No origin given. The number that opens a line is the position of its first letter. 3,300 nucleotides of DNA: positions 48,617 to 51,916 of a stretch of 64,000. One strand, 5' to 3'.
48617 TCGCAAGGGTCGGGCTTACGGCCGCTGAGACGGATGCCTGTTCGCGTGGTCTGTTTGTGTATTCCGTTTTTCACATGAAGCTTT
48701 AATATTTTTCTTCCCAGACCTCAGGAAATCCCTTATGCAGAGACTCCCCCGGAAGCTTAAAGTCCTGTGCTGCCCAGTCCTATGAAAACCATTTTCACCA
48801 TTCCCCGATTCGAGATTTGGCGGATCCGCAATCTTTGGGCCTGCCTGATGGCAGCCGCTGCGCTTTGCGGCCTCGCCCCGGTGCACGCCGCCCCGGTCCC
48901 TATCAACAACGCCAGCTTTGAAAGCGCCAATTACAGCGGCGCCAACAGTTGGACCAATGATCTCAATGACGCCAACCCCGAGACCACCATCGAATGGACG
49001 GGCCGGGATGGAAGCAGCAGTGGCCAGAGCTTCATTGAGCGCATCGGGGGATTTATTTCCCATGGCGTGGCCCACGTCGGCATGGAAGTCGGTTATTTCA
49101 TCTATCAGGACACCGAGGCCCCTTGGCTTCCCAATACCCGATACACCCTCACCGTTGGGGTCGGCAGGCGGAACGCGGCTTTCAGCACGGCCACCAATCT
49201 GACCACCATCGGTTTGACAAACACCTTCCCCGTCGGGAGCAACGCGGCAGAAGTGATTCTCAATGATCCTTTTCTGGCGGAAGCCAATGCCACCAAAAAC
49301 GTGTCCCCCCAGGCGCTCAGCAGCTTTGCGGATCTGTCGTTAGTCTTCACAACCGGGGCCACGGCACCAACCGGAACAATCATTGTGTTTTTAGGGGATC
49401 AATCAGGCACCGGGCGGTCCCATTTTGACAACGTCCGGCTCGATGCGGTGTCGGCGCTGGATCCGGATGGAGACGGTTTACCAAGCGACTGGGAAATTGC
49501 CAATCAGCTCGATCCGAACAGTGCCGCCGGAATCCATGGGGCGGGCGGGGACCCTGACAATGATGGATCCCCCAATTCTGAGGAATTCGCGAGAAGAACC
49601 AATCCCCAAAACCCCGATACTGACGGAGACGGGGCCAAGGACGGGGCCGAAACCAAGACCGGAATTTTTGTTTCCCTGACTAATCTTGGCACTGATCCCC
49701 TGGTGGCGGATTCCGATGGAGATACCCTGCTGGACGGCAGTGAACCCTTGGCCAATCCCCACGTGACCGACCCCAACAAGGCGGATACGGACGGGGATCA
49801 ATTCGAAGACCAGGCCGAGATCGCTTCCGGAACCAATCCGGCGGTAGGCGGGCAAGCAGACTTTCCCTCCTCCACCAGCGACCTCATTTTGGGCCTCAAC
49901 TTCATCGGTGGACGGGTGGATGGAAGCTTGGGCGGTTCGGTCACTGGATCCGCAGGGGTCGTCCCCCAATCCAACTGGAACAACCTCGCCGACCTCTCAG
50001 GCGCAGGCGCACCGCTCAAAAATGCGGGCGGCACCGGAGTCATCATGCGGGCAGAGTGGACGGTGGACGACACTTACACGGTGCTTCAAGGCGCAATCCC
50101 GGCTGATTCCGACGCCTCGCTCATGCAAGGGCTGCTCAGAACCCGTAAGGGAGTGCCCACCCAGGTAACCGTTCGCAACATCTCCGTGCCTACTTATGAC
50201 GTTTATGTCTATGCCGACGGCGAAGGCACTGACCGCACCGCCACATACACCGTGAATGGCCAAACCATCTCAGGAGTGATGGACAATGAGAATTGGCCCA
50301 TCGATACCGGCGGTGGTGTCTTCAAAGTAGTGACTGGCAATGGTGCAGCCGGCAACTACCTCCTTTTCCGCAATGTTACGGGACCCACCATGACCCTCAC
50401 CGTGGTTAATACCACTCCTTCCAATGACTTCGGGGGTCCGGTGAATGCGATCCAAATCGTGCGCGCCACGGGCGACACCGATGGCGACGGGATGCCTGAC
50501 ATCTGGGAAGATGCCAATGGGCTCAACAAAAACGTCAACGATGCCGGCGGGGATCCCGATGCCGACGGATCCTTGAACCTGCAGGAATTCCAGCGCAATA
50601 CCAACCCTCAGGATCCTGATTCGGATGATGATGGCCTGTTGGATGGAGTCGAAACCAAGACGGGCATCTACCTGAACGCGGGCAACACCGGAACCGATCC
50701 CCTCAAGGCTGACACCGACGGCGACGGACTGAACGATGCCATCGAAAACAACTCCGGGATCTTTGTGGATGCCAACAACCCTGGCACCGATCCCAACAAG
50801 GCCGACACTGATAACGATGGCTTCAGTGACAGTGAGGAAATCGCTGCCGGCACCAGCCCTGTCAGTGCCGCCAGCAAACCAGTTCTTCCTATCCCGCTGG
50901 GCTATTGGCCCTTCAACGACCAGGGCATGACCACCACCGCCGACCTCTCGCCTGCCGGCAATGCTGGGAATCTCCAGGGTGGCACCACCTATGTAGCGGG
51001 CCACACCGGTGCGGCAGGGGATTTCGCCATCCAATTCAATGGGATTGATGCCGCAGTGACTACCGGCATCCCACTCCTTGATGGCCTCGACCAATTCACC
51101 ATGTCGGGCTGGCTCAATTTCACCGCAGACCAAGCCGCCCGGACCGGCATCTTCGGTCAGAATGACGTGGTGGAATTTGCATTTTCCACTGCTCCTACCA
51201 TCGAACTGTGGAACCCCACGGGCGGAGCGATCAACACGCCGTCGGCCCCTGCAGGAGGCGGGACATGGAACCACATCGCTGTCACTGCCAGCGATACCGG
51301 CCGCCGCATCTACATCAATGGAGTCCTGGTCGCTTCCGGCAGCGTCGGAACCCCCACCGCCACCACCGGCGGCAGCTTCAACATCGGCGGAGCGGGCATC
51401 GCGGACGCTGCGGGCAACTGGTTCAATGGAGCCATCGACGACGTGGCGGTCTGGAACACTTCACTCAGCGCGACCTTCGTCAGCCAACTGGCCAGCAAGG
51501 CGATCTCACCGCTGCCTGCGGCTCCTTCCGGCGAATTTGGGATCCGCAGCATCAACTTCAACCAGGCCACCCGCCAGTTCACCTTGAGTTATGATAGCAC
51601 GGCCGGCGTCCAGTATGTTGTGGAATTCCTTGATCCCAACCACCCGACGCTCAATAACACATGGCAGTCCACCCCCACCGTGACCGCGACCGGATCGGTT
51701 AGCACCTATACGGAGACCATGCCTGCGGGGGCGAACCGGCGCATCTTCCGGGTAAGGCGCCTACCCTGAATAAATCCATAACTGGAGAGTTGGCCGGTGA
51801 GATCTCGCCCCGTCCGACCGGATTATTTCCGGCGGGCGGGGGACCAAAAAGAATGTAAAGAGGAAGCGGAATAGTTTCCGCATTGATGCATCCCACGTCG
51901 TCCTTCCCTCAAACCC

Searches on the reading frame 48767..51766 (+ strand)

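Call 4: search_protein_families(library=pfam, proteins=[window:48767-51766:+], max_evalue=0.01)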
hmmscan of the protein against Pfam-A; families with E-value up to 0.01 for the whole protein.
window:48767-51766:+ (1000 aa): 3 families
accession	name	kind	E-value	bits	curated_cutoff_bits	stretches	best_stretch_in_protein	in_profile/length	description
PF13385.13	Laminin_G_3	-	2.5e-22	80.1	27.6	1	759-903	2-148/151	Concanavalin A-like lectin/glucanases superfamily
PF18884.5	TSP3_bac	-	5.3e-13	49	25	1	680-698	1-19/22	Bacterial TSP3 repeat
PF22825.2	HpiC1-like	-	2.5e-09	37.9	27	1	43-226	2-174/174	HpiC1 cyclase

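Call 12: search_protein_families(library=ncbifam, proteins=[window:48767-51766:+], max_evalue=0.001)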
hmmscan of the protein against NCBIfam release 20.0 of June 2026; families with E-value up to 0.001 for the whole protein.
window:48767-51766:+ (1000 aa): 4 families
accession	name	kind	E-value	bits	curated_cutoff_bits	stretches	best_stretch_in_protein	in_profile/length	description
NF033765.2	gliding_CglD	equivalog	1.6e-19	69.3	400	2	609-701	138-228/1124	adventurous gliding motility lipoprotein CglD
NF042425.1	Amuc_1099_fam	equivalog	1.7e-11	44.3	50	1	632-707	81-156/321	Amuc_1099 family pilus-like system protein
NF052521.1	TafC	equivalog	1e-07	31.4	410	1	712-910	150-361/373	TafC family fimbrial protein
NF047639.1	throspo3_MtsD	equivalog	4.4e-05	21.8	800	0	283-360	459-529/651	cell-cell cohesion protein MtsD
